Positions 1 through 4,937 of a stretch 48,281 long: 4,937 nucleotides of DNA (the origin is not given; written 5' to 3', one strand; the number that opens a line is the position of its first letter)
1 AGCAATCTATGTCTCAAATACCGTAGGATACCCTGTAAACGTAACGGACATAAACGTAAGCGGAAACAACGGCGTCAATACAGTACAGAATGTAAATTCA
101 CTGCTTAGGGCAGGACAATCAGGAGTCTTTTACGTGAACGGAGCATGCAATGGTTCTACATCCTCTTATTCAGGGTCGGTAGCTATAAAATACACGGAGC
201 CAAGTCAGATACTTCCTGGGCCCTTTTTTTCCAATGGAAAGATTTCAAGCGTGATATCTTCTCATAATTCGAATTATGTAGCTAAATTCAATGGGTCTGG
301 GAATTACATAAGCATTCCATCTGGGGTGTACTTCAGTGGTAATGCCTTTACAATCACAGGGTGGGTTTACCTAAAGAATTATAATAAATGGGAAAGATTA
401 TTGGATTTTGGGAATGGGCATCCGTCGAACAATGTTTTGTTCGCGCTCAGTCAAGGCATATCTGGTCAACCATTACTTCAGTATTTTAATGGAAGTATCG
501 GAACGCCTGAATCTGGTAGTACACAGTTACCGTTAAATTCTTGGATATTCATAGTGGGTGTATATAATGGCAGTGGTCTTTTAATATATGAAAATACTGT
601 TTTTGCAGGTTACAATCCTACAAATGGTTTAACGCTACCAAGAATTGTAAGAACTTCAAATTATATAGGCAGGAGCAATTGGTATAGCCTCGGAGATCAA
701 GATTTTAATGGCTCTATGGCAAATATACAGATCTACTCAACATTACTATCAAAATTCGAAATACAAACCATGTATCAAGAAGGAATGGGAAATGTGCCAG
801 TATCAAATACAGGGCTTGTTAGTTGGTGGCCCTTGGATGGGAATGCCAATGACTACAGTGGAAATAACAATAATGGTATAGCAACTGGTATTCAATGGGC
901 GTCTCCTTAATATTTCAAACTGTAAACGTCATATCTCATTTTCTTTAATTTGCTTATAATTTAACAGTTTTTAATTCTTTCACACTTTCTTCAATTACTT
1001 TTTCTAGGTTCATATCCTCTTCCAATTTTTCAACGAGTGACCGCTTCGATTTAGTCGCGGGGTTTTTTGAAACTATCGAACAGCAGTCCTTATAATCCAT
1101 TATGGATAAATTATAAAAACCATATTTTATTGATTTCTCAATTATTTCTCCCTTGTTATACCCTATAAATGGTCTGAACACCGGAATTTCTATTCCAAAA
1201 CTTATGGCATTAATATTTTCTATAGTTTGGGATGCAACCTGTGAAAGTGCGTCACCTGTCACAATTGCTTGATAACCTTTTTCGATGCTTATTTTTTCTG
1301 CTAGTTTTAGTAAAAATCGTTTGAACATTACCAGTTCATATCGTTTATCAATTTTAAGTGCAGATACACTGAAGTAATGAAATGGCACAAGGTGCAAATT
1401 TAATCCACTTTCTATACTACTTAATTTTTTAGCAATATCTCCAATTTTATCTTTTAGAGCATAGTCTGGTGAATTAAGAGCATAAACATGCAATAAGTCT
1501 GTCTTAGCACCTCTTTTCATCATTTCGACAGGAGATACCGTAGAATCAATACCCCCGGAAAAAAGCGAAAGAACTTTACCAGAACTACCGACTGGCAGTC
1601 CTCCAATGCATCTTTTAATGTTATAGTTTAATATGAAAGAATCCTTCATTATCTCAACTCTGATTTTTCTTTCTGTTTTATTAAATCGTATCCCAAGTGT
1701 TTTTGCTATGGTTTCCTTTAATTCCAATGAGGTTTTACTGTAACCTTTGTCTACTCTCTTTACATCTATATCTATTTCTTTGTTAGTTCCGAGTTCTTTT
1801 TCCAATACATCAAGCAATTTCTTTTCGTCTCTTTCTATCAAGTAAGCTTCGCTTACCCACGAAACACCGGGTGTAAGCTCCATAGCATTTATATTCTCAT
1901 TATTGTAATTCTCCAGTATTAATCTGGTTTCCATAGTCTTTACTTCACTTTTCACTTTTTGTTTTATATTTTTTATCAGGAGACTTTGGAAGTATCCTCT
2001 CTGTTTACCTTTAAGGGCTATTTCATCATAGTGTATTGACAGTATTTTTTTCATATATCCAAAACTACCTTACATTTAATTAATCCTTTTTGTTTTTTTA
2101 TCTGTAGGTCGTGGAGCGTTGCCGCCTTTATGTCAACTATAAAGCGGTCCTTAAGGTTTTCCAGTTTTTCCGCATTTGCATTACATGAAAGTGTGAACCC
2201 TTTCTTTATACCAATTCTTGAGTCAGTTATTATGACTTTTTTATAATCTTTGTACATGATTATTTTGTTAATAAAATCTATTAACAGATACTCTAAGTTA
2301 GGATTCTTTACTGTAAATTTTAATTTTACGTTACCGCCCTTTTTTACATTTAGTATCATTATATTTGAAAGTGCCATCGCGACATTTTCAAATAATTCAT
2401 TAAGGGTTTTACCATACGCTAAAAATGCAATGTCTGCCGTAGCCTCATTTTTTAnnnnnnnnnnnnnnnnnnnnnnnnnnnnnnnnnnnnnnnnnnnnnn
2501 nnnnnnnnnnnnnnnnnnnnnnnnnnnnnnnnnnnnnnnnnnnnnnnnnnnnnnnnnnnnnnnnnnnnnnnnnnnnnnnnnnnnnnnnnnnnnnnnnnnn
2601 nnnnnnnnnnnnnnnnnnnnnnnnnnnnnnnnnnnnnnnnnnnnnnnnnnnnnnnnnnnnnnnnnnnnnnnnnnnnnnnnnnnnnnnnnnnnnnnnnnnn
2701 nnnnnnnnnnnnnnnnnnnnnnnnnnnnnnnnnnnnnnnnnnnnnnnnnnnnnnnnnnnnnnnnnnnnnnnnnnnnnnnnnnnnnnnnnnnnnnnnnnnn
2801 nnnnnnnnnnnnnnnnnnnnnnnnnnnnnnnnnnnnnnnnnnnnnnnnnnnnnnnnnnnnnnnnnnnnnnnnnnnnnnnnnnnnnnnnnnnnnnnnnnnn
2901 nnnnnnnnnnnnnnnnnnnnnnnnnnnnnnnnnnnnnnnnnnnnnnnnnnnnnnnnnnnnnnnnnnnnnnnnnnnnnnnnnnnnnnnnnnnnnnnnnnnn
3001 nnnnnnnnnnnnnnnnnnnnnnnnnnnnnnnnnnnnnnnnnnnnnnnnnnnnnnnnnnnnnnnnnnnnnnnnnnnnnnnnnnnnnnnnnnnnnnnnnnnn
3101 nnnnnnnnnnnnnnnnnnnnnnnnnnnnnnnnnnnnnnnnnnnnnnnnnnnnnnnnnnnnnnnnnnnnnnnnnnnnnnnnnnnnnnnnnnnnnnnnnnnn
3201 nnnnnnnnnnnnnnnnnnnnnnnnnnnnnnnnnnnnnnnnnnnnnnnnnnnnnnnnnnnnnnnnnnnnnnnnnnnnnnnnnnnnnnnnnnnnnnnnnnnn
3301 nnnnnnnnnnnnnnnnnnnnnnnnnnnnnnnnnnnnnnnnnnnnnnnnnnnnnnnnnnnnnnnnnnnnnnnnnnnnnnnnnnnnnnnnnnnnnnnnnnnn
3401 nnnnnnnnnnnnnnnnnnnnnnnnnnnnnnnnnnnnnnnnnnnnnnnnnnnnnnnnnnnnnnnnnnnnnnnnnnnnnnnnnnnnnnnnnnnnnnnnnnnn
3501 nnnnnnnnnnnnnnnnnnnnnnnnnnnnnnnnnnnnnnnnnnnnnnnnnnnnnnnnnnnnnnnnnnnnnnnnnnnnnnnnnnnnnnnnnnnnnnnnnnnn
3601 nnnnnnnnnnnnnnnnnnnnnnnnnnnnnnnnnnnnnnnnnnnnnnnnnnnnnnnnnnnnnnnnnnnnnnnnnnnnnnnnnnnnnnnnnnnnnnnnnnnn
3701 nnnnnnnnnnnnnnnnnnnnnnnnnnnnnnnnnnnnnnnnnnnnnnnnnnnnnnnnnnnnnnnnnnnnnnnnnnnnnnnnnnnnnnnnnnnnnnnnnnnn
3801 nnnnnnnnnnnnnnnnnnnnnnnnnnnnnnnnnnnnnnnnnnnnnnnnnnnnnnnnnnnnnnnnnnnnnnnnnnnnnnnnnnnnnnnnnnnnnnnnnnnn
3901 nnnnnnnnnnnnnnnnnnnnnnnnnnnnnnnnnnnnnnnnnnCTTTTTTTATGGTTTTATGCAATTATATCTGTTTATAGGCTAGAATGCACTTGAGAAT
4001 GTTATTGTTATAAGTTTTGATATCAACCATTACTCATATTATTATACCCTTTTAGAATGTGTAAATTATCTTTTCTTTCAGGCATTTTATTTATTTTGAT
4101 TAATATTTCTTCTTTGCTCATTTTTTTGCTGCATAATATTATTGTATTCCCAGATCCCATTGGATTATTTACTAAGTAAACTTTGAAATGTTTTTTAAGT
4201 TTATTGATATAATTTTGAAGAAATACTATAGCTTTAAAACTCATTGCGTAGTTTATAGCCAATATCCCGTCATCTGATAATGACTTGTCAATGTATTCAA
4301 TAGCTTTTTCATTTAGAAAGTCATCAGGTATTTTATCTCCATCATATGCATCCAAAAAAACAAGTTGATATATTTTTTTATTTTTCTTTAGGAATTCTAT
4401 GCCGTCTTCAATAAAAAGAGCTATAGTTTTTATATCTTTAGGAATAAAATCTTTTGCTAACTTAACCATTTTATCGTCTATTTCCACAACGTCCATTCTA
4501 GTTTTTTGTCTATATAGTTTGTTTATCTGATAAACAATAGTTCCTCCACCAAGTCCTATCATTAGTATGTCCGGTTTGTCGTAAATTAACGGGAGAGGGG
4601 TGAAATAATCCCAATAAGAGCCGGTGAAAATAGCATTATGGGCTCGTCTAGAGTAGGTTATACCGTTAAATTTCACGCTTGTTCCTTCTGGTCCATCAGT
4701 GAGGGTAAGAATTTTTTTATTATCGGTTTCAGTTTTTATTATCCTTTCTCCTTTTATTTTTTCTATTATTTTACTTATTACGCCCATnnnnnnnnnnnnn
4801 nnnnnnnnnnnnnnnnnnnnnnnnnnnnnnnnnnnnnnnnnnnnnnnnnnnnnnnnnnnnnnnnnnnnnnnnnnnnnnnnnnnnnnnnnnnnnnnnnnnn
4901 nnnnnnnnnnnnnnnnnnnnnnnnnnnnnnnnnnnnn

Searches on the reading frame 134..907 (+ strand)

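Call 101: search_protein_families(library=pfam, proteins=[window:134-907:+], max_evalue=0.001)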
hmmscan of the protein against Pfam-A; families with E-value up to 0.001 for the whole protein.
window:134-907:+ (258 aa): 1 family
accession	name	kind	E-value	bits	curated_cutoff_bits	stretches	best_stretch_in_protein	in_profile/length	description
PF13385.13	Laminin_G_3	-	2.5e-20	73.6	27.6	1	53-211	1-151/151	Concanavalin A-like lectin/glucanases superfamily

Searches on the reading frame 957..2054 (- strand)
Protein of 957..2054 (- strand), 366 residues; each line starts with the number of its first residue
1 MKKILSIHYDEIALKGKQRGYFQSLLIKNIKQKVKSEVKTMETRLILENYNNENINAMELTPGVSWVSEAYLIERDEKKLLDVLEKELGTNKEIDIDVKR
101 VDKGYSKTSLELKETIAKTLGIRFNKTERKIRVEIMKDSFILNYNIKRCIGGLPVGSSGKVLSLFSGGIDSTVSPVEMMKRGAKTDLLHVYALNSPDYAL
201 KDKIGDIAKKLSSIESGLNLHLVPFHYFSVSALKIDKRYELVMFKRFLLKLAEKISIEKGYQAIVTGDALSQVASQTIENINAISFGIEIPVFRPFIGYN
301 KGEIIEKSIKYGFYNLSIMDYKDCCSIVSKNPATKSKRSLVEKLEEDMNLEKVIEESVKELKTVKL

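Call 101: search_protein_families(library=pfam, proteins=[window:957-2054:-], max_evalue=0.001)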
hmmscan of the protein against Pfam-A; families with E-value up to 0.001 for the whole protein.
window:957-2054:- (366 aa): 2 families
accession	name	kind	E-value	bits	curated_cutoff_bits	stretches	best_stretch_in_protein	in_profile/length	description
PF02568.20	ThiI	-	6e-52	176.6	20.5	1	156-350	1-197/197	Thiamine biosynthesis protein (ThiI)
PF22025.1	ThiI_fer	-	4.7e-09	37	25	1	6-68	3-72/72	ThiI ferredoxin-like domain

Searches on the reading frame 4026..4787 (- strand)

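Call 101: search_protein_families(library=pfam, proteins=[window:4026-4787:-], max_evalue=0.001)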
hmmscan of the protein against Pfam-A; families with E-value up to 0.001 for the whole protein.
window:4026-4787:- (254 aa): 1 family
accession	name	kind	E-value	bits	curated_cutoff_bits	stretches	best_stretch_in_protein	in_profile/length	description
PF01564.23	Spermine_synth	-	3.2e-13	50.1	22.9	1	72-222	20-177/186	Spermine/spermidine synthase domain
